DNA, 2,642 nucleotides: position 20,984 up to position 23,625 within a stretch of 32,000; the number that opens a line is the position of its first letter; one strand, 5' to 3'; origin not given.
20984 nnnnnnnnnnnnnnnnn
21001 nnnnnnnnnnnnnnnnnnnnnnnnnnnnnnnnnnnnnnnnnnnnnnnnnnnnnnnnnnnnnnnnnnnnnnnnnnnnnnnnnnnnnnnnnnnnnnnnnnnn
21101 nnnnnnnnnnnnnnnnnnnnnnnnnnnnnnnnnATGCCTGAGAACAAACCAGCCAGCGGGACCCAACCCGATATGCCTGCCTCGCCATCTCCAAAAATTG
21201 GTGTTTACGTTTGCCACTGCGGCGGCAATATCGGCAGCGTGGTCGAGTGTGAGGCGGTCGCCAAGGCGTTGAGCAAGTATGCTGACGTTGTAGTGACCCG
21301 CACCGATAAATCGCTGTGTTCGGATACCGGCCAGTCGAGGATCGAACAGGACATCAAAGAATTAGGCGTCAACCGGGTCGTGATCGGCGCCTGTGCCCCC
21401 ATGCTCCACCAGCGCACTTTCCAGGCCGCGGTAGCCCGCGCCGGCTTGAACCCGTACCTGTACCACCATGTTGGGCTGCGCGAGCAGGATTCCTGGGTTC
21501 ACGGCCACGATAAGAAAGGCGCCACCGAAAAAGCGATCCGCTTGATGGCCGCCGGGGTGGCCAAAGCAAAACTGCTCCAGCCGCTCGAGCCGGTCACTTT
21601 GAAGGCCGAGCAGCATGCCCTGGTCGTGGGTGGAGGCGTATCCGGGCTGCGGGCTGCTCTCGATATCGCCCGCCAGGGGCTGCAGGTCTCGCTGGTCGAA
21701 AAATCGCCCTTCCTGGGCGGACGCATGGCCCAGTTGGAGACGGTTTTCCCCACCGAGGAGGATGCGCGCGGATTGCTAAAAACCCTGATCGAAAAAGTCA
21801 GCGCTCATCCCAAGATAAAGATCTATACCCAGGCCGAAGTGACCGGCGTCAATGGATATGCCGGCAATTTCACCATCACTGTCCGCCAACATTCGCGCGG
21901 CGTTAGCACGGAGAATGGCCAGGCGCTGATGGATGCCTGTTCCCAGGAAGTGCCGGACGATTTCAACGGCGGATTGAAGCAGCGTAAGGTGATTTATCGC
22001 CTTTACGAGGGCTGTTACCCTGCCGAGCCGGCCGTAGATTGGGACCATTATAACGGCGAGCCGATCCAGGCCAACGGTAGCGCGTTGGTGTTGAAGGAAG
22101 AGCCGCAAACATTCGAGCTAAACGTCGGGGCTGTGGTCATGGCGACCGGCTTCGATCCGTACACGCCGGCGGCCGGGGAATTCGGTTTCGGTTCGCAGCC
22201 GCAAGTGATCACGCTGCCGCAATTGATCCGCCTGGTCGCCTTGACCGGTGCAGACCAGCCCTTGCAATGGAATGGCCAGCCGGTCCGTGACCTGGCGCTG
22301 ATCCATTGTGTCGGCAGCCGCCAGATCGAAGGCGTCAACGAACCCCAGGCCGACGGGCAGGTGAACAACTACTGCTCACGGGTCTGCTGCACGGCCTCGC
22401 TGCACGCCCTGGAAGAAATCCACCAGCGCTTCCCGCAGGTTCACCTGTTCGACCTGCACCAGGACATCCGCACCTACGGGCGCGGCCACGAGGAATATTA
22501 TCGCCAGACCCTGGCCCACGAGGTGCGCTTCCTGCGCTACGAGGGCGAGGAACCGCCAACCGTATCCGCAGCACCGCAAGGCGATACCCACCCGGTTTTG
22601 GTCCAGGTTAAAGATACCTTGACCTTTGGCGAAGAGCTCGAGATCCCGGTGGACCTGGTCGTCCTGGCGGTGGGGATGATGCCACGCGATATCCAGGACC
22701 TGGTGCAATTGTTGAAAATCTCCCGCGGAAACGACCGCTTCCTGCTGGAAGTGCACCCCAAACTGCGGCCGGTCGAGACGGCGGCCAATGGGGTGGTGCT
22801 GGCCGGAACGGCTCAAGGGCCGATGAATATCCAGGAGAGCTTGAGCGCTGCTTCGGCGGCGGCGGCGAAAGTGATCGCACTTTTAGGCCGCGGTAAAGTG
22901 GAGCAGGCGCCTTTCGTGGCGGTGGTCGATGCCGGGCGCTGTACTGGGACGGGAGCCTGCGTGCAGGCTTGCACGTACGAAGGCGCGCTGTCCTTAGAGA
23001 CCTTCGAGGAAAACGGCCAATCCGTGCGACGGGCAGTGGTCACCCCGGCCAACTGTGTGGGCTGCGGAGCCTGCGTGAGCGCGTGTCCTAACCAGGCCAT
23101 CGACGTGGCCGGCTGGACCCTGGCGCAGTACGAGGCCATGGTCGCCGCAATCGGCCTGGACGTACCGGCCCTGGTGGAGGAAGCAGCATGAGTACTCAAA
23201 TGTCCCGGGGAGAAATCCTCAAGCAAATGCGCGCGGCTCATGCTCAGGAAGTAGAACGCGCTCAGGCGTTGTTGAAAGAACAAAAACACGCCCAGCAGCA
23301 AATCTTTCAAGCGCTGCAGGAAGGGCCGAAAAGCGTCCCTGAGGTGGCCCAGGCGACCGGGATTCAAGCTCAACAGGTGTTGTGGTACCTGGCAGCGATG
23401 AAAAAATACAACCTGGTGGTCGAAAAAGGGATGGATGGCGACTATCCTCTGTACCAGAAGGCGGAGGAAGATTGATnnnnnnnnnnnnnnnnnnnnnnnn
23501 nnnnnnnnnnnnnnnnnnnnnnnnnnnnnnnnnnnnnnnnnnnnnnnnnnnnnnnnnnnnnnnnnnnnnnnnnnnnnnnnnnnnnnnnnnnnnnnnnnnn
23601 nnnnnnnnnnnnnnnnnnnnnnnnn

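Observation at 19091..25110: Qmo-like membrane redox complex operon bracketed by TusA and DsrE-type sulfur carriers, with no APS reductase nearby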

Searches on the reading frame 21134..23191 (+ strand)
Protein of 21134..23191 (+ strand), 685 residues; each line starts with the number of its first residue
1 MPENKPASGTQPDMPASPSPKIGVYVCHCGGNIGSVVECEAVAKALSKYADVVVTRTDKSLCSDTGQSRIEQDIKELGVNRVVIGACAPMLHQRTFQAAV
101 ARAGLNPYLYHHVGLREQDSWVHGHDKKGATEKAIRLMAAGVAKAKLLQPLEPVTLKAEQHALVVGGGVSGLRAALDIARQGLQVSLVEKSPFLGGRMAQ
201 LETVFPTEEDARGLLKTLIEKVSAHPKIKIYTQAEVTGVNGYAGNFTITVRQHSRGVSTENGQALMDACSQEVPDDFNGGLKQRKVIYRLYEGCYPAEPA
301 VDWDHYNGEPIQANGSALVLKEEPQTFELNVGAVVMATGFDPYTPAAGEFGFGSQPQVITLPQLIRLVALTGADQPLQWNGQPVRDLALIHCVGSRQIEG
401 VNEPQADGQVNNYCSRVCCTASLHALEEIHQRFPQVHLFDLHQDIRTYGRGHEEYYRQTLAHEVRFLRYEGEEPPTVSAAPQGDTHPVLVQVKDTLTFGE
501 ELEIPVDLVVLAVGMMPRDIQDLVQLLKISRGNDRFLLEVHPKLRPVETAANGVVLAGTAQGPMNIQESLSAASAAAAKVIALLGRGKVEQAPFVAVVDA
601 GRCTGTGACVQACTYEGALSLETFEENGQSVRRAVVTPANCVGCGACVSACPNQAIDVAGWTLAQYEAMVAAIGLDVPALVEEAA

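Call 3: search_protein_families(library=pfam, proteins=[window:21134-23191:+], max_evalue=0.01)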
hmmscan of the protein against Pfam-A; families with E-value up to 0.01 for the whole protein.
window:21134-23191:+ (685 aa): 23 families
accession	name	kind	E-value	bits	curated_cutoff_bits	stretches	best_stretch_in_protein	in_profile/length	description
PF07992.20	Pyr_redox_2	-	3.2e-10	40.3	26.1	1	162-248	3-87/291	Pyridine nucleotide-disulphide oxidoreductase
PF12838.12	Fer4_7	-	1.3e-09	38.8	27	1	602-655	1-52/52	4Fe-4S dicluster domain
PF12831.13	FAD_oxidored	-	1.3e-09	38.3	27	1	163-200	3-40/416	FAD dependent oxidoreductase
PF00037.32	Fer4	-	4.9e-09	36.1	21.1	1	635-656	2-23/24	4Fe-4S binding domain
PF00890.30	FAD_binding_2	-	1.2e-07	31.8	20.4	1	162-197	2-37/414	FAD binding domain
PF12797.12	Fer4_2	-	1.6e-07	31.2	24.5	1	637-652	6-21/22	4Fe-4S binding domain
PF13450.12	NAD_binding_8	-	1.9e-07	31.7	21.9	1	164-200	1-37/68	NAD(P)-binding Rossmann-like domain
PF03486.20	HI0933_like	-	1.9e-06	27.9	50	1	161-196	2-37/244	HI0933-like protein Rossmann domain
PF14697.11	Fer4_21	-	2e-06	28.3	35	1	596-657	1-58/59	4Fe-4S dicluster domain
PF12837.12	Fer4_6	-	3.5e-06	27.1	25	1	635-656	3-24/24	4Fe-4S binding domain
PF01266.30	DAO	-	6e-06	26.4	27.9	1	162-195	2-35/353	FAD dependent oxidoreductase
PF13237.11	Fer4_10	-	6.6e-06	26.4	25.5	2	597-652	3-53/53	4Fe-4S dicluster domain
PF12800.12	Fer4_4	-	1.1e-05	25.8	24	1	638-653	1-16/17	4Fe-4S binding domain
PF13187.11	Fer4_9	-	3.9e-05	24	27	1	602-656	1-52/52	4Fe-4S dicluster domain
PF13738.12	Pyr_redox_3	-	4.3e-05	23.3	30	1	157-252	162-251/305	Pyridine nucleotide-disulphide oxidoreductase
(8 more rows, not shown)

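Call 4: search_protein_families(library=ncbifam, proteins=[window:21134-23191:+], max_evalue=0.01)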
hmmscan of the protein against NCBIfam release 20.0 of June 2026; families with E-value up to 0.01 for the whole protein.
window:21134-23191:+ (685 aa): 128 families (the best 25 are shown)
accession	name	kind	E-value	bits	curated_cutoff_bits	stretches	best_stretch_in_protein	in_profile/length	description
NF040770.1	hetero_SS_HdrA2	exception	2.5e-169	564.9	1100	1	21-673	1-640/777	CoB-CoM heterodisulfide reductase HdrA2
NF041891.1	hdrA_Methbact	equivalog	8.5e-127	424.3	1300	1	21-671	2-633/762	ferredoxin:CoB-CoM heterodisulfide reductase subunit HdrA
NF041778.1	hetero_SS_HdrA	equivalog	3.6e-119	398.8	1400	1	21-672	7-649/771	ferredoxin:CoB-CoM heterodisulfide reductase subunit HdrA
TIGR01372.1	soxA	subfamily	2.6e-10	38.7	1164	1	131-257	140-263/996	sarcosine oxidase subunit alpha family protein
TIGR03315.1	Se_ygfK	equivalog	1.1e-09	36.3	835.3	2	497-655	756-901/1012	putative selenate reductase subunit YgfK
NF042909.1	FMH_DH_FwdF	exception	1.5e-09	37.4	375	1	597-660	253-315/336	tungsten-dependent formylmethanofuran dehydrogenase subunit FwdF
NF009410.0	PRK12771.1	subfamily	3e-09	36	516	1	155-198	134-177/566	NAD(P)-binding protein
TIGR03467.1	HpnE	equivalog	4.6e-08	32.8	283.05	1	163-199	2-38/430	hydroxysqualene dehydroxylase HpnE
NF005560.0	PRK07233.1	equivalog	6.4e-08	31.8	252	1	162-203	3-44/435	hypothetical protein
NF045663.1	diclust_near_Sec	equivalog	1e-07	30.5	530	1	155-281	102-228/759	pyridine nucleotide-disulfide oxidoreductase/dicluster-binding protein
NF041087.1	bile_acid_BaiCD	equivalog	2.9e-07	29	825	1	158-237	379-456/642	bile acid Fe-S flavoenzyme BaiCD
NF007205.0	PRK09626.1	equivalog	3.2e-07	30.3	93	1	597-660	13-75/105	2-oxoglutarate-acceptor oxidoreductase subunit OorD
NF043039.1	HgcAB_like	equivalog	3.2e-07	30.3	285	1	592-656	291-349/350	HgcAB-like fusion protein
TIGR03997.1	mycofact_OYE_2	equivalog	3.2e-07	29.1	793.15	1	158-226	378-445/645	mycofactocin system FadH/OYE family oxidoreductase 2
TIGR00275.1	TIGR00275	subfamily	3.5e-07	29.4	183.8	1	163-195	2-34/401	aminoacetone oxidase family FAD-binding enzyme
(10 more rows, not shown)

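Call 13: find_encoding_contigs(protein=window:21134-23191:+, flank=10000, max_places=6)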
Protein window:21134-23191:+ (685 aa): no gene with exactly this product is on record in the collection.

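Call 26: list_cluster_members(proteins=[P0001, window:21134-23191:+, window:19091-19345:+, window:23188-23475:+, window:24748-25110:+])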
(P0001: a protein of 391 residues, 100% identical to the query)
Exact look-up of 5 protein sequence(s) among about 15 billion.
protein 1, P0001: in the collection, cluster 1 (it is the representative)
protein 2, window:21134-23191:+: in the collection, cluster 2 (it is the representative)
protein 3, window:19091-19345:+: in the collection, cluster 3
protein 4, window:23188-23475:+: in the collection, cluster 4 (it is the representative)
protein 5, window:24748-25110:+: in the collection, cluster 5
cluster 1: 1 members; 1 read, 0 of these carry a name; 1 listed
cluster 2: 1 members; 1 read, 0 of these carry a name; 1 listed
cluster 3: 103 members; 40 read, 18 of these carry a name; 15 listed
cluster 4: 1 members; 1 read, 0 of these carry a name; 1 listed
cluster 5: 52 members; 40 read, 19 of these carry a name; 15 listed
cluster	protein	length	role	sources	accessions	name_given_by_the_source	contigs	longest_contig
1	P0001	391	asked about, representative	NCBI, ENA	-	-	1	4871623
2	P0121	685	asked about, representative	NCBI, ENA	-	-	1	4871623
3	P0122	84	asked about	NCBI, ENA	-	-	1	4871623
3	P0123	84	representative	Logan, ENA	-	-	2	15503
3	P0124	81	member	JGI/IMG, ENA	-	tRNA 2-thiouridine synthesizing protein A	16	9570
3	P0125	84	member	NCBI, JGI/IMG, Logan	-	TusA-related sulfurtransferase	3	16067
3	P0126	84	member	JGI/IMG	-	TusA-related sulfurtransferase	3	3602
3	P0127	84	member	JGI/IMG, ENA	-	TusA-related sulfurtransferase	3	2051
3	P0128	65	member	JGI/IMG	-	TusA-related sulfurtransferase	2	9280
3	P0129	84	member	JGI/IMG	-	tRNA 2-thiouridine synthesizing protein A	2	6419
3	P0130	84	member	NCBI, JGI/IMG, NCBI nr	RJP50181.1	MAG: sulfurtransferase TusA family protein [Anaerolineaceae bacterium]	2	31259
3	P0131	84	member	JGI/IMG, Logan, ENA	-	TusA-related sulfurtransferase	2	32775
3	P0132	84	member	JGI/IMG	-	TusA-related sulfurtransferase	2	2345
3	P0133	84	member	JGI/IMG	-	TusA-related sulfurtransferase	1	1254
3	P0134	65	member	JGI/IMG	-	TusA-related sulfurtransferase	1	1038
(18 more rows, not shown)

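Call 29: search_solved_structures(query=window:21134-23191:+, max_evalue=0.00001)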
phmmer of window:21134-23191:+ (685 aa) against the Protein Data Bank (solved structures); distinct sequences matched with E-value up to 0.00001: 8.
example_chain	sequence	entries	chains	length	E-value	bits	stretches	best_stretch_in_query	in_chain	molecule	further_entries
5odc_A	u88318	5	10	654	6.2e-145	487.6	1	19-658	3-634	Heterodisulfide reductase, subunit A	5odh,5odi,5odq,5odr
8rvu_a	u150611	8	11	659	8.7e-138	464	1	18-672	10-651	H(2):CoB-CoM heterodisulfide,ferredoxin reductase subunit A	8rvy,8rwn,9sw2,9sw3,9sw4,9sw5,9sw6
8rvv_A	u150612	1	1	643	7.8e-137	460.9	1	20-671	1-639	H(2):CoB-CoM heterodisulfide,ferredoxin reductase subunit A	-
9sfi_A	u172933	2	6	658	1.4e-121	410.5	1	19-670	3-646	CoB--CoM heterodisulfide reductase iron-sulfur subunit A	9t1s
7bkb_A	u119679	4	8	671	3.4e-109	369.6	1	17-672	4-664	CoB--CoM heterodisulfide reductase iron-sulfur subunit A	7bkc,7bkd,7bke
6tjr_A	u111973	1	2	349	1.7e-27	99.6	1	330-587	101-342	Fumarate reductase/succinate dehydrogenase flavoprotein domain protein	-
9sw6_G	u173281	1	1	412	6.7e-14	54.7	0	601-656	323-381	Polyferredoxin protein MvhB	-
9sfi_O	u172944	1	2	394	5.8e-08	35.1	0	601-660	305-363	Ferredoxin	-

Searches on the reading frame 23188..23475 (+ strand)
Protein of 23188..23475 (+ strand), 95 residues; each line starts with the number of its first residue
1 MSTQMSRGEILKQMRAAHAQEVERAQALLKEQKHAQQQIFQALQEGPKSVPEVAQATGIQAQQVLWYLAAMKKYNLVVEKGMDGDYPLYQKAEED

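Call 3: search_protein_families(library=pfam, proteins=[window:23188-23475:+], max_evalue=0.01)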
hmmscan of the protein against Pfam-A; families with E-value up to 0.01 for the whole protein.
window:23188-23475:+ (95 aa): 3 families
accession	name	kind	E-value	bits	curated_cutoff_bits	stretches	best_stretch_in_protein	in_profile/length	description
PF10400.15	Vir_act_alpha_C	-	0.00058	21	22.4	1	7-71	2-57/78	Virulence activator alpha C-term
PF12840.13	HTH_20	-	0.00084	19.7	27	1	38-78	8-49/51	Helix-turn-helix domain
PF17782.7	DprA_WH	-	0.0042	17.5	22.9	1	27-65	5-43/61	DprA winged helix domain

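Call 4: search_protein_families(library=ncbifam, proteins=[window:23188-23475:+], max_evalue=0.01)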
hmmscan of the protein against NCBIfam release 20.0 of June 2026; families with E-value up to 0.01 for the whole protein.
window:23188-23475:+ (95 aa): 2 families
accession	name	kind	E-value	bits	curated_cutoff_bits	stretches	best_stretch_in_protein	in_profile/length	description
NF033788.1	HTH_metalloreg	subfamily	0.0004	20.1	55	1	37-79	14-57/77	metalloregulator ArsR/SmtB family transcription factor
TIGR02980.1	SigBFG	subfamily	0.0067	16.2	234.35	1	8-76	66-135/227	SigB/SigF/SigG family RNA polymerase sigma factor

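Call 38: search_solved_structures(query=window:23188-23475:+, max_evalue=5)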
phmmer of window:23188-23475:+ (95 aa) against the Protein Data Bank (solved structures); distinct sequences matched with E-value up to 5: 10.
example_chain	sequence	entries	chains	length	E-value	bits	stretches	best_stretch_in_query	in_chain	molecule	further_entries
3cuo_A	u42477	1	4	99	0.067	17.2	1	21-89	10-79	Uncharacterized HTH-type transcriptional regulator ygaV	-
7wdq_A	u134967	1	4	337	0.26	15.4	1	38-77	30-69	SAM-dependent MTHB methyltransferase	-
7wdw_A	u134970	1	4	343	0.26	15.3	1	38-77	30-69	DSYB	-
2kko_A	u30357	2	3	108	0.39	14.8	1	17-95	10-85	POSSIBLE TRANSCRIPTIONAL REGULATORY PROTEIN (POSSIBLY ARSR-FAMILY) | Possible transcriptional regulatory arsR-family protein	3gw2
7p6f_AAA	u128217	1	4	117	0.93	13.6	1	23-94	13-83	Transcriptional regulator SrnR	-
2lkp_A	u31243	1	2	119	0.97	13.5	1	22-80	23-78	HTH-type transcriptional regulator NmtR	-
9sgv_A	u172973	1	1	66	1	13.4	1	36-84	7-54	Ap3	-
2cfa_A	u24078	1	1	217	1.4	13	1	10-83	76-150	THYMIDYLATE SYNTHASE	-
4fzb_A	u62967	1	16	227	1.5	12.9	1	10-83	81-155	Probable thymidylate synthase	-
9om3_B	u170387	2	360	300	1.9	12.6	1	11-69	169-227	C3-A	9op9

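Call 50: find_homologous_proteins(query=window:23188-23475:+, max_evalue=0.001)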
Query window:23188-23475:+ (95 aa): 58 proteins with E <= 0.001 among 60 candidates.
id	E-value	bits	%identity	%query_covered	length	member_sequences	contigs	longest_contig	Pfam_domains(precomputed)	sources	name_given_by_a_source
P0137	1.6e-52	193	100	100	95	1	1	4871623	-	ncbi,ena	-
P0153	1.3e-36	142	76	94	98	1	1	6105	-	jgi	jgi:predicted Rossmann fold nucleotide-binding protein DprA/Smf involved in DNA uptake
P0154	1.4e-35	139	72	99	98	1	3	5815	PF12840.14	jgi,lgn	jgi:predicted transcriptional regulator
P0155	4.0e-34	134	76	95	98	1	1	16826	-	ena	-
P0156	7.9e-33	130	69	94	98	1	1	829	-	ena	-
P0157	1.5e-32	129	70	99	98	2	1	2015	-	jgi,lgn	-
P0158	3.0e-32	128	64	100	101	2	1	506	-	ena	-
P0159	8.8e-32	127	64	99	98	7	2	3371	-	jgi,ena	-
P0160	9.5e-32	127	71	94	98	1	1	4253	-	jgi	jgi:hypothetical protein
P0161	1.0e-31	127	67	95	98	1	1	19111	-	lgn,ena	-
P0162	2.5e-31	125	64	99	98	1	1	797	-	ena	-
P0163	2.6e-31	125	70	94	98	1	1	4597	-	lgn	-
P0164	1.2e-30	123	66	99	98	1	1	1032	-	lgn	-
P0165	1.3e-30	123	63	98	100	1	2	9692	-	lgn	-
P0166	2.9e-30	122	63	99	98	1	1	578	-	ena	-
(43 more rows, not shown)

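Call 66: predict_structure(alignment_id=A2)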
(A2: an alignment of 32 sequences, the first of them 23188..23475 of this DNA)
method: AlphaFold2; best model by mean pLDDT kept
length: 95 residues; sequences in the alignment: 32
mean_pLDDT: 92.2   pTM: 0.75
mean pLDDT of the five models: 92.2, 91.6, 90.6, 89.9, 89.8
residues with pLDDT >= 90: 84; 70-90: 6; 50-70: 3; < 50: 2
segments of 3 or more residues with pLDDT < 50: none
pLDDT, mean of each block of 10 residues (from residue 1): 79 94 95 96 94 97 96 95 93 75
secondary structure, 60 per line:
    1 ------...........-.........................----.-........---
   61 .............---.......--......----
elements in order: H7-17 H19-43 H50-57 H61-73 E77-83 E86-91

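Call 70: search_protein_representatives(alignment_id=A2)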
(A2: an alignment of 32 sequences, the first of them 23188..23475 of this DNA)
Query: 32 sequences, 99 profile positions. Proteins with E-value up to 0.001 (for the whole library): 377; up to 1e-10: 165; up to 1e-30: 4. The best 150 are listed.
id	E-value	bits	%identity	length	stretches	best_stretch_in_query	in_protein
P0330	1.8e-36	140.5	-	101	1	2-97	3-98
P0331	2.6e-32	127.1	-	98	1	1-98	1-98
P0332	3.9e-32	126.5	-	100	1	1-98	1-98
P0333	1.9e-31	124.3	-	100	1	1-98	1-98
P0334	1.1e-28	115.4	-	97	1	1-95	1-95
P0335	1.3e-27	112.0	-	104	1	3-98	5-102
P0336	1.4e-27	111.9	-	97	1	2-97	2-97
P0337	9.4e-25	102.8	-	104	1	10-98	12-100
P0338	1.2e-24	102.5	-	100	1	3-98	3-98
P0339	1.0e-23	99.5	-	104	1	3-98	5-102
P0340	2.1e-23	98.5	-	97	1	6-98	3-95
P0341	5.7e-22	93.9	-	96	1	8-97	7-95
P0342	1.6e-21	92.5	-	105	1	7-96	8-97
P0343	2.9e-21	91.6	-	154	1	5-97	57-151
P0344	9.9e-21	89.9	-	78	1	37-95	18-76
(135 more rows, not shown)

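Call 71: fold_search(model_id=the predicted structure, library=pdb)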
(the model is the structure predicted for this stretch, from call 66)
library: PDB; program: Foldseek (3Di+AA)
matches with E <= 10: 1876; with E <= 0.001: 1
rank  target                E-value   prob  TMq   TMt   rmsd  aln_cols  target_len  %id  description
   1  4a6d                  4.3e-04  1.00  0.57  0.17   9.0        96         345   20  Crystal structure of human N-acetylserotonin methyltransferase (ASMT) in complex with SAM (released 2012-11-07)
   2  3cuo_D                1.1e-03  1.00  0.54  0.55   6.8        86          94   27  Crystal structure of the predicted DNA-binding transcriptional regulator from E. coli (released 2008-06-17)
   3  6o8k                  2.2e-03  1.00  0.58  0.59   6.6        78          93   24  Crystal Structure of apo and reduced Sulfide-responsive transcriptional repressor (SqrR) from Rhodobacter capsulatus. (released 2020-04-01)
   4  6jmi_A                2.2e-03  1.00  0.55  0.52   4.8        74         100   20  Crystal structure of M.tuberculosis Rv0081 (released 2019-04-10)
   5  1smt_A                2.4e-03  1.00  0.56  0.54   6.5        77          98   22  SMTB REPRESSOR FROM SYNECHOCOCCUS PCC7942 (released 1997-12-03)
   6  3cuo_C                2.4e-03  1.00  0.57  0.57   6.7        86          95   30  Crystal structure of the predicted DNA-binding transcriptional regulator from E. coli (released 2008-06-17)
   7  4omz_B                2.5e-03  1.00  0.56  0.55   5.9        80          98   19  Crystal Structure of NolR from Sinorhizobium fredii (released 2014-04-16)
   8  3gfl                  2.5e-03  1.00  0.58  0.40  10.5        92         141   16  Crystal structure of the ST1710 mutant (R90A) protein (released 2009-08-25)
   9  1r23_A                2.9e-03  1.00  0.56  0.51   6.2        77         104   23  Crystal structure of the cyanobacterial metallothionein repressor SmtB in the Zn1-form (one Zn(II) per dimer) (released 2004-05-18)
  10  2kko_MODEL_1_A        2.9e-03  1.00  0.59  0.53   7.2        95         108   28  Solution NMR structure of the homodimeric winged helix-turn-helix DNA-binding domain (fragment 1-100) Mb0332 f (released 2009-08-11)
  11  6pco_B                3.1e-03  1.00  0.60  0.43  11.0       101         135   18  Mechanism for regulation of DNA binding of Bordetella bronchiseptica BpsR by 6-hydroxynicotinic acid (released 2019-11-06)
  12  3gfj                  3.1e-03  1.00  0.57  0.40  10.6        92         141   16  Crystal structure of the ST1710 mutant (R89A) protein (released 2009-08-25)
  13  7p6f_AAA              3.1e-03  1.00  0.48  0.45   6.4        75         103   25  1.93 A resolution X-ray crystal structure of the transcriptional regulator SrnR from Streptomyces griseus (released 2022-05-25)
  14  2l01_MODEL_1_A        3.3e-03  1.00  0.54  0.64   3.1        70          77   18  Solution NMR Structure of protein BVU3908 from Bacteroides vulgatus, Northeast Structural Genomics Consortium  (released 2010-08-25)
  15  6o8n_A                4.0e-03  1.00  0.56  0.56   6.7        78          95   26  Crystal Structure of C9S tetrasulfide state of Sulfide-responsive transcriptional repressor (SqrR) from Rhodobacter ca (released 2020-04-01)
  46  3cuo_A                7.8e-03  1.00  0.56  0.55   7.0        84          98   28  Crystal structure of the predicted DNA-binding transcriptional regulator from E. coli (released 2008-06-17)
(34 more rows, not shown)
